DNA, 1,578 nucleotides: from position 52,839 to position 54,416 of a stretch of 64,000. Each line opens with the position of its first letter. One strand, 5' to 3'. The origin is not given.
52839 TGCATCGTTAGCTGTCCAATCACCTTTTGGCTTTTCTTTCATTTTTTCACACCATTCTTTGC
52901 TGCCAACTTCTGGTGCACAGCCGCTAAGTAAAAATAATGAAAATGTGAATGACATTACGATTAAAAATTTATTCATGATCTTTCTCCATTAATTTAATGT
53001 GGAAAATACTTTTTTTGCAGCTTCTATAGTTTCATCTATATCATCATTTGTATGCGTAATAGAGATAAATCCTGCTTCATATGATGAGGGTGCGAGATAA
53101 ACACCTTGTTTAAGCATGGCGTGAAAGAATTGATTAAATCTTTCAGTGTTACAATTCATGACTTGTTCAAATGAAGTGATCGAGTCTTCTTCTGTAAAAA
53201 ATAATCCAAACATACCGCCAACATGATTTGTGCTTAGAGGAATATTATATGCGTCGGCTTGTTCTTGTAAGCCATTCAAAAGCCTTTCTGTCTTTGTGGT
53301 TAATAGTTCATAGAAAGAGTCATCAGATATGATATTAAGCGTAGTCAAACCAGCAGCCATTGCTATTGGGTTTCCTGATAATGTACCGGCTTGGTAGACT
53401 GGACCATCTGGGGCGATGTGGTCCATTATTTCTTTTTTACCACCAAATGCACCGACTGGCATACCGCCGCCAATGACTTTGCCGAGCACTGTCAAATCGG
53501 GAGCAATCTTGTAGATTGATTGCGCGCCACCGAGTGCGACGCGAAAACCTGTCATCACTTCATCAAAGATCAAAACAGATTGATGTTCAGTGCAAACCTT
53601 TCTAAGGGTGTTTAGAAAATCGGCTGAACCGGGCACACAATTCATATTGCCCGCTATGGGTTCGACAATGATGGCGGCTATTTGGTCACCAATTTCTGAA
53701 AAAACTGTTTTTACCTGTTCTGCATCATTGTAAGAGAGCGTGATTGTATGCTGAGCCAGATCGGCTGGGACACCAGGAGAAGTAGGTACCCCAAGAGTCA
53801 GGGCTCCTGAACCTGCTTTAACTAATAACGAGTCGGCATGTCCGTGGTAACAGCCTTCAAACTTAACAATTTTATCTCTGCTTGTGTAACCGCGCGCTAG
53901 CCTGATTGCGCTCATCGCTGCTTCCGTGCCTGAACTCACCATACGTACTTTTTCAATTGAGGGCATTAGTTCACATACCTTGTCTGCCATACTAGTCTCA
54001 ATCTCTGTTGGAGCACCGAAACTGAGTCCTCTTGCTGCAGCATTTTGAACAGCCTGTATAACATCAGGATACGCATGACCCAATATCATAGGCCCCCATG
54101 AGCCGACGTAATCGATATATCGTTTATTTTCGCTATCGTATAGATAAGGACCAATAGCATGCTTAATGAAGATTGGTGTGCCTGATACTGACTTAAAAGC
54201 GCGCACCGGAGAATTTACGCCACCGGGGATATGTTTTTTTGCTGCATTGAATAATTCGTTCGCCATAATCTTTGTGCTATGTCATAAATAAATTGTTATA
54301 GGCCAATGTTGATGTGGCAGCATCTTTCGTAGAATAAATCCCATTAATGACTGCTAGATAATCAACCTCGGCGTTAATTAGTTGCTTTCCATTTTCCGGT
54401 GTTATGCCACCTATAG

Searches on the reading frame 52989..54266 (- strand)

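Call 50: search_protein_families(library=pfam, proteins=[window:52989-54266:-], max_evalue=0.000001)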
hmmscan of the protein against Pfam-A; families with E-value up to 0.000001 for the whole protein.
window:52989-54266:- (425 aa): 1 family
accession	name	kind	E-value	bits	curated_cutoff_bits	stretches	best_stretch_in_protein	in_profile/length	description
PF00202.27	Aminotran_3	-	1.1e-76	258.6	30.5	1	30-415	9-397/403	Aminotransferase class-III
